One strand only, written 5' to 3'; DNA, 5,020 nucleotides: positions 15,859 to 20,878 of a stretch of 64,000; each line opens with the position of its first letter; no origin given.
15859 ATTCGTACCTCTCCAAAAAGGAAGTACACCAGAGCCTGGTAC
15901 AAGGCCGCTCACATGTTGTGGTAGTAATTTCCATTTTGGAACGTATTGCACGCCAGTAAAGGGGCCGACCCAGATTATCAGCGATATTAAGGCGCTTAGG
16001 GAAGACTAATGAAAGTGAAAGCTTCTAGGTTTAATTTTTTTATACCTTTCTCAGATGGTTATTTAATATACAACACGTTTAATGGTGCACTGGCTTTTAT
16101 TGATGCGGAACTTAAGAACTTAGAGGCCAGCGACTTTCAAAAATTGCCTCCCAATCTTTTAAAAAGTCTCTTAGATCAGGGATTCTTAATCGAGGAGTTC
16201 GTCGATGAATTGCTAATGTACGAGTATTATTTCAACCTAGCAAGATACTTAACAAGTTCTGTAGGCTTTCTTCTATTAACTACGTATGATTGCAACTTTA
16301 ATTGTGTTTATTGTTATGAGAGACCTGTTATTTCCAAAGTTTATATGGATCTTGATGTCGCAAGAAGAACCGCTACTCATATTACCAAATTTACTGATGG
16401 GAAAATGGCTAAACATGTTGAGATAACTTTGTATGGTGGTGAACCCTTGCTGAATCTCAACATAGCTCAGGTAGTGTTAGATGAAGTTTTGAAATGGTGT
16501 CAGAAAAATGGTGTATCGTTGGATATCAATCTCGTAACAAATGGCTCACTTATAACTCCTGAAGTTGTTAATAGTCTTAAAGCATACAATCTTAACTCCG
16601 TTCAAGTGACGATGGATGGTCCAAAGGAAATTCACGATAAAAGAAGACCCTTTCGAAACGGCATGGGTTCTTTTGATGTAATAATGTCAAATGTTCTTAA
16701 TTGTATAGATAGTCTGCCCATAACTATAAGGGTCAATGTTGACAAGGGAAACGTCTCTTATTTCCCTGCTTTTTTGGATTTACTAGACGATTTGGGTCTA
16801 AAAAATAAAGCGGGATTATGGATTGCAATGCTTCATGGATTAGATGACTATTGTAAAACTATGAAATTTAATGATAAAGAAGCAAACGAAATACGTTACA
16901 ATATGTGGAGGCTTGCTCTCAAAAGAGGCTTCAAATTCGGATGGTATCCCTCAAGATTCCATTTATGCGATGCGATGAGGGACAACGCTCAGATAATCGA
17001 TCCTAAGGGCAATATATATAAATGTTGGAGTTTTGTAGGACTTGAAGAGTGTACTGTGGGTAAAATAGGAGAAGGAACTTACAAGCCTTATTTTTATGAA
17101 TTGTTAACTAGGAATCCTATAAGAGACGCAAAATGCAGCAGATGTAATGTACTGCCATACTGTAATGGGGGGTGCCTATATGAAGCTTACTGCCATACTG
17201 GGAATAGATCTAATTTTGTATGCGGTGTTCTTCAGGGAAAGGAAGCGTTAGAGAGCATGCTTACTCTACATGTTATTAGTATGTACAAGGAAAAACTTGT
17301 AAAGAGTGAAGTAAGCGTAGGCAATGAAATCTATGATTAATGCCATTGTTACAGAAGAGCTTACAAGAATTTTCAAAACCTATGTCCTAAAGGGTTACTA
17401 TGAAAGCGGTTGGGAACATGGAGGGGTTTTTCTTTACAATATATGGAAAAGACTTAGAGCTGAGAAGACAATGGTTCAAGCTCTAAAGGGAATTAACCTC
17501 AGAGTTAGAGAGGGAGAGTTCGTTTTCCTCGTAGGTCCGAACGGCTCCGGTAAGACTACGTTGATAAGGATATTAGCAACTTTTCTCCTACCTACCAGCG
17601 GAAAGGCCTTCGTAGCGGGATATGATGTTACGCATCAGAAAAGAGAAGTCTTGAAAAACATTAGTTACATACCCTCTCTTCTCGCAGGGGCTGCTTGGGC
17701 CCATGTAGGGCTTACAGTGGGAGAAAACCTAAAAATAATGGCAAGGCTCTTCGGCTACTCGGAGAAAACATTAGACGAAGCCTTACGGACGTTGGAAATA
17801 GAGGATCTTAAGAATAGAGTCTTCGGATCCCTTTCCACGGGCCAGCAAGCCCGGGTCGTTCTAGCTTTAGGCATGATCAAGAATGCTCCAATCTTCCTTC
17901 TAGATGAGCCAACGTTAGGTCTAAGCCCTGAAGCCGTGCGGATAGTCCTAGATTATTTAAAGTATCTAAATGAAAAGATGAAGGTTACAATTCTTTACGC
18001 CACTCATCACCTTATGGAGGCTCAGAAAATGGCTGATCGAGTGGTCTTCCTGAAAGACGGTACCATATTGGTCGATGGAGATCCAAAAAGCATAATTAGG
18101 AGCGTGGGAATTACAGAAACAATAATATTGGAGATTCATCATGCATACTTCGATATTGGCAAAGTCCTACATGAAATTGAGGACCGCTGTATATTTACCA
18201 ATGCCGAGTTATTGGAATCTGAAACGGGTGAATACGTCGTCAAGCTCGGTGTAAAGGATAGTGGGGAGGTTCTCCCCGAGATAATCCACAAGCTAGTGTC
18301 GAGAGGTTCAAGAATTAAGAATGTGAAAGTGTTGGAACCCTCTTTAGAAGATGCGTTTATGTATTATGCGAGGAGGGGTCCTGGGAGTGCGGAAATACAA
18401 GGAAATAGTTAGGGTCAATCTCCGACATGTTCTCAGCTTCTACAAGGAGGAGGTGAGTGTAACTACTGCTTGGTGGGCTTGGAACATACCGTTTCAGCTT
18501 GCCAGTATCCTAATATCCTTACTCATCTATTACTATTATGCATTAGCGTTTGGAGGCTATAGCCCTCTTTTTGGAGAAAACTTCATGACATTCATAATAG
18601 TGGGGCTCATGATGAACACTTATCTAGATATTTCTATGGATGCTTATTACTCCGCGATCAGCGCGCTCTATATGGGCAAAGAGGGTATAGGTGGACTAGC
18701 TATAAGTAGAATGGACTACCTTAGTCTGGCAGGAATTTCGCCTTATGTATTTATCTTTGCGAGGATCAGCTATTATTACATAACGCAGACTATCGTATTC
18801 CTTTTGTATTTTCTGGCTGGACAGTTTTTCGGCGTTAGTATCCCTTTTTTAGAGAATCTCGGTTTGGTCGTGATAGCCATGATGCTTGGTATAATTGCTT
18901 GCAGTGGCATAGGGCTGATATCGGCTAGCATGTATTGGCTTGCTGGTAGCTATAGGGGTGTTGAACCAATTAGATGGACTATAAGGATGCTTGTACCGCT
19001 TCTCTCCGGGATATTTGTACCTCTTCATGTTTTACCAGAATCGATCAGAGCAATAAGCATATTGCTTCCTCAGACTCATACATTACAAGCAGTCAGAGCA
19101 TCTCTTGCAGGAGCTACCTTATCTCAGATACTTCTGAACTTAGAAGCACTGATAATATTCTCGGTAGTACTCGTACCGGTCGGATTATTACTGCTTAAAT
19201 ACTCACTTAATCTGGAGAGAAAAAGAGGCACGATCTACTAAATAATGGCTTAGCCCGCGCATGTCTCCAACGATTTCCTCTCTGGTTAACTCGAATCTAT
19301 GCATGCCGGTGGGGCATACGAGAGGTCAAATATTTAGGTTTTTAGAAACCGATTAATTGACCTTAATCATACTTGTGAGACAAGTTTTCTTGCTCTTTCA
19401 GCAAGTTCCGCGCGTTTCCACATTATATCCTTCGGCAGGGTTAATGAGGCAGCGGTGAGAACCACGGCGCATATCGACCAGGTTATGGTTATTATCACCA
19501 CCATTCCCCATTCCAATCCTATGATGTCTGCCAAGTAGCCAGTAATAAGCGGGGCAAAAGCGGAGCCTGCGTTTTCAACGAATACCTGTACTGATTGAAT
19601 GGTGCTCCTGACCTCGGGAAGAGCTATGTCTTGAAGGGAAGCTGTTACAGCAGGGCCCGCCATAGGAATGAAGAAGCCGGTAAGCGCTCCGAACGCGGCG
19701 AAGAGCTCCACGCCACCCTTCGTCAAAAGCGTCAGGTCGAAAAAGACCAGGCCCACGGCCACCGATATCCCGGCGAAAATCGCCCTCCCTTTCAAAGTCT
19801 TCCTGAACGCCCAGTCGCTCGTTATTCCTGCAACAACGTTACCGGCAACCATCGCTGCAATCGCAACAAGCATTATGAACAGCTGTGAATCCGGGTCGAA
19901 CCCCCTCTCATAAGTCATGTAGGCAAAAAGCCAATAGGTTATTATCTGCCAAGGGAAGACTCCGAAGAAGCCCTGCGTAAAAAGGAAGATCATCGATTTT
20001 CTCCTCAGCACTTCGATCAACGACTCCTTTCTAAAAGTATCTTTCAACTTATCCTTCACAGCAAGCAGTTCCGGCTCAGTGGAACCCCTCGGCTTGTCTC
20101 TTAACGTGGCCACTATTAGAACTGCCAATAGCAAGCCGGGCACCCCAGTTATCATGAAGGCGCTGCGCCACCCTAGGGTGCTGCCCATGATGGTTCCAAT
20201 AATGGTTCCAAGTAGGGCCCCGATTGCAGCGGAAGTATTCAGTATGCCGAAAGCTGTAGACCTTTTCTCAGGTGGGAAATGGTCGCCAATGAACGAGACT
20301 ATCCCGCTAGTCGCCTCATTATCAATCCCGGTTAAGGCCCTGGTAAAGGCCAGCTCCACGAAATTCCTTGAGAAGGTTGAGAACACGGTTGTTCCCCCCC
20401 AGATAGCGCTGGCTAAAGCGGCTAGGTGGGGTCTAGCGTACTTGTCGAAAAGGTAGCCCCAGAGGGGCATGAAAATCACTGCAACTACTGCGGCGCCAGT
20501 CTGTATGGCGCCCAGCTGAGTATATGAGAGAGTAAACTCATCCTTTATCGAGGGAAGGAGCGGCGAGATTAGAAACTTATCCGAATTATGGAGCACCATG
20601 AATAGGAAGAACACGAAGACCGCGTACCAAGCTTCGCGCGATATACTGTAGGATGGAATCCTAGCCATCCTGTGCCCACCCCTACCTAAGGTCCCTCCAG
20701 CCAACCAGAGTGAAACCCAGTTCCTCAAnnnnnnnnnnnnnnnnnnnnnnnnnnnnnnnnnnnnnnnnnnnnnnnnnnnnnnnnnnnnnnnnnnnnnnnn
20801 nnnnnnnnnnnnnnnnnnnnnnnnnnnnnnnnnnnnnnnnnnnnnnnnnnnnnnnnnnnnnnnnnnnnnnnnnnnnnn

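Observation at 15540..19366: RiPP-like cassette: small Cys-containing ORF, radical SAM/SPASM maturase, ABC ATPase and ABC-2 permease, all on one low-GC island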

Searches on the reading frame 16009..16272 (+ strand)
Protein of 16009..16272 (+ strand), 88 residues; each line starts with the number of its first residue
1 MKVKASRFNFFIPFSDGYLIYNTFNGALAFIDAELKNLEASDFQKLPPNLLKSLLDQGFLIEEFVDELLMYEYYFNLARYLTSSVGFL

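Call 66: predict_structure(alignment_id=A3)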
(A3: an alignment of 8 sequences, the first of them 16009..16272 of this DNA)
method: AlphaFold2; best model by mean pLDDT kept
length: 88 residues; sequences in the alignment: 8
mean_pLDDT: 83.5   pTM: 0.67
mean pLDDT of the five models: 83.5, 83.4, 81.8, 81.7, 81.3
residues with pLDDT >= 90: 43; 70-90: 32; 50-70: 11; < 50: 2
segments of 3 or more residues with pLDDT < 50: none
pLDDT, mean of each block of 10 residues (from residue 1): 90 90 92 72 79 91 92 86 54
secondary structure, 60 per line:
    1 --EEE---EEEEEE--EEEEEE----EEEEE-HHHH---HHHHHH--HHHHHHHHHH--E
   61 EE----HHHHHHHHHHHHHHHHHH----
elements in order: E3-5 E9-14 E17-22 E27-31 H33-36 H40-45 H48-57 E60-62 H67-84

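Call 69: fold_search(model_id=the predicted structure, library=pdb)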
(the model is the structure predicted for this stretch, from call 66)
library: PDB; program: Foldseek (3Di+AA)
matches with E <= 10: 414; with E <= 0.001: 0
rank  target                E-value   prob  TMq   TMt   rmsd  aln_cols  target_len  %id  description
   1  5v1v_A                7.1e-02  0.80  0.38  0.38  12.8        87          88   14  TbiB1 in Complex with the TbiA(alpha) Leader Peptide (released 2018-09-05)
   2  5v1u_C                1.8e-01  0.47  0.33  0.34  14.3        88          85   14  TbiB1 in Complex with the TbiA(beta) Leader Peptide (released 2018-09-05)
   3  8t19_A                2.6e-01  0.90  0.49  0.50   3.9        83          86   14  RiPP precursor peptide recognition element (RRE) domain of Ocin-ThiF-like partner protein, PbtF, bound to an 8 residue (released 2024-06-12)
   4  5v1u_B                2.7e-01  0.41  0.34  0.35  14.3        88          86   14  TbiB1 in Complex with the TbiA(beta) Leader Peptide (released 2018-09-05)
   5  5v1u_A                2.9e-01  0.41  0.34  0.35  13.9        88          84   14  TbiB1 in Complex with the TbiA(beta) Leader Peptide (released 2018-09-05)
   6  6jx3_B                4.9e-01  0.84  0.48  0.49   5.7        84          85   10  Lasso peptide synthetase B1 complexed with the leader peptide (released 2019-06-26)
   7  6hpb_C                4.9e-01  0.69  0.37  0.57   3.3        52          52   13  Crystal structure of the E.coli HicAB toxin-antitoxin complex (released 2019-09-18)
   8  3h5a_A                4.9e-01  0.44  0.38  0.12   5.2        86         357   12  Crystal structure of E. coli MccB (released 2009-06-16)
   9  5v1u_D                4.9e-01  0.30  0.33  0.34  12.7        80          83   14  TbiB1 in Complex with the TbiA(beta) Leader Peptide (released 2018-09-05)
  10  5lq4_A                6.7e-01  0.60  0.50  0.13   4.1        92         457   15  The Structure of ThcOx, the First Oxidase Protein from the Cyanobactin Pathways (released 2016-11-09)
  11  8pz5_A                7.7e-01  0.54  0.49  0.12   4.8        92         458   16  Structure of ThcOx, solved at wavelength 3.099 A (released 2023-10-25)
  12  3h5a_D                8.2e-01  0.41  0.42  0.13   4.9        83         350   13  Crystal structure of E. coli MccB (released 2009-06-16)
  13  5v1q_B                8.2e-01  0.41  0.42  0.12   4.8        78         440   15  Crystal structure of Streptococcus suis SuiB (released 2017-08-30)
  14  3h5r_A                9.9e-01  0.30  0.38  0.12   5.8        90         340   14  Crystal structure of E. coli MccB + Succinimide (released 2009-06-16)
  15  3h9j_C                9.9e-01  0.30  0.39  0.13   4.7        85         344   13  Crystal structure of E. coli MccB + AMPCPP + SeMeT MccA (released 2009-06-16)
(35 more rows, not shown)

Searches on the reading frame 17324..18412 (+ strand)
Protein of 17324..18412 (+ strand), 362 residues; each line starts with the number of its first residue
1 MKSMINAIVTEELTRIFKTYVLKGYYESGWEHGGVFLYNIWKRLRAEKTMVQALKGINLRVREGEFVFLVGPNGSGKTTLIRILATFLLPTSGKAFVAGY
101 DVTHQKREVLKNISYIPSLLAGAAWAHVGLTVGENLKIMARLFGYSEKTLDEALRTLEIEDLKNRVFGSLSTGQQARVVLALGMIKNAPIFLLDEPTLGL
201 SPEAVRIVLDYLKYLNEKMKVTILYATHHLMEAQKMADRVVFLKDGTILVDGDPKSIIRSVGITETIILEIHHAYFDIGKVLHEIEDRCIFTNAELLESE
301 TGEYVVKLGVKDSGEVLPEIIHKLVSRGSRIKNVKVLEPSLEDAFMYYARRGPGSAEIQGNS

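Call 3: search_protein_families(library=ncbifam, proteins=[window:17324-18412:+], max_evalue=0.01)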
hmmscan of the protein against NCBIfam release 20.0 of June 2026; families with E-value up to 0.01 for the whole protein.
window:17324-18412:+ (362 aa): 192 families (the best 25 are shown)
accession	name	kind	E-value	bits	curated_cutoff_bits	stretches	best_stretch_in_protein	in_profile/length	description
TIGR01188.1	drrA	subfamily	1.7e-61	208.2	312.45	1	51-348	6-300/302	daunorubicin resistance ABC transporter, ATP-binding protein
TIGR03864.1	PQQ_ABC_ATP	hypoth_equivalog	9.8e-37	126.7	302.25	1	49-263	12-225/236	ABC transporter, ATP-binding subunit, PQQ-dependent alcohol dehydrogenase system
TIGR02315.1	ABC_phnC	equivalog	3.8e-36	124.7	266.1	1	51-257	15-233/243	phosphonate ABC transporter ATP-binding protein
TIGR04520.1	ECF_ATPase_1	equivalog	2e-35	122.5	315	1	49-274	13-240/269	energy-coupling factor transporter ATPase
TIGR04521.1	ECF_ATPase_2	equivalog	2.1e-35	122.2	330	1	49-273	16-248/279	energy-coupling factor transporter ATPase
TIGR03522.1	GldA_ABC_ATP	equivalog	7.6e-35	120.8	402.6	1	50-345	14-297/301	gliding motility-associated ABC transporter ATP-binding subunit GldA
TIGR01186.1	proV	subfamily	5e-34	118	326.6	1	52-260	7-220/363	betaine/proline/choline family ABC transporter ATP-binding protein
TIGR01189.1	ccmA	equivalog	4.7e-33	114.5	131.6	1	43-235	5-192/198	heme ABC exporter ATP-binding protein CcmA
NF033858.1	ABC2_perm_RbbA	equivalog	9.4e-33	113.1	1050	1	52-262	280-489/909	ribosome-associated ATPase/putative transporter RbbA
NF006987.0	PRK09452.1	equivalog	1.2e-32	113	482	1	52-258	31-236/378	spermidine/putrescine ABC transporter ATP-binding protein PotA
TIGR00968.1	3a0106s01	subfamily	2.9e-32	112.1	342.75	1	50-259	12-220/237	sulfate ABC transporter ATP-binding protein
NF008513.0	PRK11432.1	equivalog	7e-32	110.7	496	1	37-259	9-226/351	ferric ABC transporter ATP-binding protein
NF040840.2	tungstate_WtpC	equivalog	8.1e-32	110.8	440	1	54-259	16-220/347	tungstate ABC transporter ATP-binding protein WtpC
TIGR03265.1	PhnT2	equivalog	2.8e-31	109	457.7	1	48-259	14-224/353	putative 2-aminoethylphosphonate ABC transporter ATP-binding protein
NF040873.1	AztA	equivalog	6e-31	107.5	220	1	52-240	6-189/191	zinc ABC transporter ATP-binding protein AztA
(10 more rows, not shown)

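Call 4: search_protein_families(library=pfam, proteins=[window:17324-18412:+], max_evalue=0.01)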
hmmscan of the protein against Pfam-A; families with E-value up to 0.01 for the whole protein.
window:17324-18412:+ (362 aa): 18 families
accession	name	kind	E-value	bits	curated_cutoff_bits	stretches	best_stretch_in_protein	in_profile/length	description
PF00005.33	ABC_tran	-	9.3e-29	101.2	25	1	54-197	1-136/137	ABC transporter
PF13304.12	AAA_21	-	1.6e-13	51.9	27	2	148-229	220-299/304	AAA domain, putative AbiEii toxin, Type IV TA system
PF02463.25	SMC_N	-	3.4e-09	36.9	40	1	64-246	24-217/220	RecF/RecN/SMC N terminal domain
PF13191.12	AAA_16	-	5.9e-06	27.3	32.6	1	56-127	14-77/167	AAA ATPase domain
PF13175.12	AAA_15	-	6.7e-05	23.1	32.1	1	66-91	25-50/374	AAA ATPase domain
PF13555.12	AAA_29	-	0.00013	22.1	27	1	60-94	18-52/61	P-loop containing region of AAA domain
PF13732.12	DrrA1-3_C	-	0.0004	21.5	27.4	1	298-347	32-79/81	ATP-binding protein DrrA1-3-like, C-terminal domain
PF13481.12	AAA_25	-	0.0006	19.9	27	1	61-109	30-75/195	AAA domain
PF25199.1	nSTAND_NTPase5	-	0.0014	18.9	34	1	39-94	17-71/145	Novel STAND NTPase 5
PF20720.3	nSTAND3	-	0.0017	18.5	27.2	1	62-90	15-43/155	Novel STAND NTPase 3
PF13401.12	AAA_22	-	0.0021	18.8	27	1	63-103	4-42/130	AAA domain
PF13476.12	AAA_23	-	0.0031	18.6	27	1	65-86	20-41/201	AAA domain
PF00448.28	SRP54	-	0.0052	16.9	22.7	0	67-102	4-39/196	SRP54-type protein, GTPase domain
PF02367.23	TsaE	-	0.0058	17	26.6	1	47-88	4-45/128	Threonylcarbamoyl adenosine biosynthesis protein TsaE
PF24389.1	ORC-CDC6-like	-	0.006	15.8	27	1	67-85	35-53/571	ORC-CDC6-like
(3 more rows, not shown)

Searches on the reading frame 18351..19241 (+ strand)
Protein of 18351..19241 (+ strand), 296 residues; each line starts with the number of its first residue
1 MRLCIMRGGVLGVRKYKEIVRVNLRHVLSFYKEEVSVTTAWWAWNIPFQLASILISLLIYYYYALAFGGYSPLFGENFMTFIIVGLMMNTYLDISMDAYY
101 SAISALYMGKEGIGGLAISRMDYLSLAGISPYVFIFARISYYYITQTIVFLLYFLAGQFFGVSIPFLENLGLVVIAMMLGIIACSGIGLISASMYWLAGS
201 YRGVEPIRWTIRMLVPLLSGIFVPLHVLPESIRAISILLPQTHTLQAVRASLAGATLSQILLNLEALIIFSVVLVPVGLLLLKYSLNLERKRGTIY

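Call 3: search_protein_families(library=ncbifam, proteins=[window:18351-19241:+], max_evalue=0.01)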
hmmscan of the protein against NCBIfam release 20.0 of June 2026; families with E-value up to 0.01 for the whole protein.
window:18351-19241:+ (296 aa): 3 families
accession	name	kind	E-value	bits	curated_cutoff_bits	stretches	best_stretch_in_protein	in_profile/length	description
NF011648.0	PRK15066.1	subfamily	1.9e-05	24.4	225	1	73-288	54-255/257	ABC transporter permease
TIGR01291.1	nodJ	subfamily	0.00042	20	206.65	1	155-285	118-250/253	ABC-2 type transporter, NodJ family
TIGR01247.1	drrB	subfamily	0.0011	18.7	223.05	1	71-278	38-232/236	daunorubicin resistance ABC transporter membrane protein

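Call 4: search_protein_families(library=pfam, proteins=[window:18351-19241:+], max_evalue=0.01)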
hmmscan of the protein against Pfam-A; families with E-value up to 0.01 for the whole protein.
window:18351-19241:+ (296 aa): 2 families
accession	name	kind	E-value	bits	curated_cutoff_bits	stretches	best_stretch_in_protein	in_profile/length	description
PF12698.13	ABC2_membrane_3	-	3.9e-06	26.6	31.6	1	121-279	193-346/347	ABC-2 family transporter protein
PF01061.29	ABC2_membrane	-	3.2e-05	24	26.9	1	127-251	87-209/211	ABC-2 type transporter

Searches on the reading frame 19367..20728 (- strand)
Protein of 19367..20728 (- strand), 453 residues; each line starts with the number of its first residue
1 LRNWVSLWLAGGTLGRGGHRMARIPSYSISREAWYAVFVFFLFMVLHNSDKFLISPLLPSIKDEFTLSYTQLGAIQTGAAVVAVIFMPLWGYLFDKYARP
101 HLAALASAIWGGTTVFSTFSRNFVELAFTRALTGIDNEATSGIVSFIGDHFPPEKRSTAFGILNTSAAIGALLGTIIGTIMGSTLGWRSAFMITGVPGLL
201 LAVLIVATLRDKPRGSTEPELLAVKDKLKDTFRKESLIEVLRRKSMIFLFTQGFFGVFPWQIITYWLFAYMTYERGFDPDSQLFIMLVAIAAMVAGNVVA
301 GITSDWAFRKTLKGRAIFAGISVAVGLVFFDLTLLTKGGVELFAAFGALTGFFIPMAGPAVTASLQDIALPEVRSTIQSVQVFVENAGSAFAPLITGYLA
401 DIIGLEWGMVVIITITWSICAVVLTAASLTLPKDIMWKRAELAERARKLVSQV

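Call 49: search_protein_families(library=pfam, proteins=[window:19367-20728:-], max_evalue=0.01)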
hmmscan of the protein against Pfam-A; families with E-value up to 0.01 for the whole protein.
window:19367-20728:- (453 aa): 3 families
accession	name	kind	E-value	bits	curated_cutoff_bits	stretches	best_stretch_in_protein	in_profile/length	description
PF07690.21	MFS_1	-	6e-50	170.5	33.4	2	41-333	2-291/347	Major Facilitator Superfamily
PF03137.26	OATP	-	4.6e-05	22.4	25.8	0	144-181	155-192/545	Organic Anion Transporter Polypeptide (OATP) family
PF00854.27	PTR2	-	0.0013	18.2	27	1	143-205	53-117/392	POT family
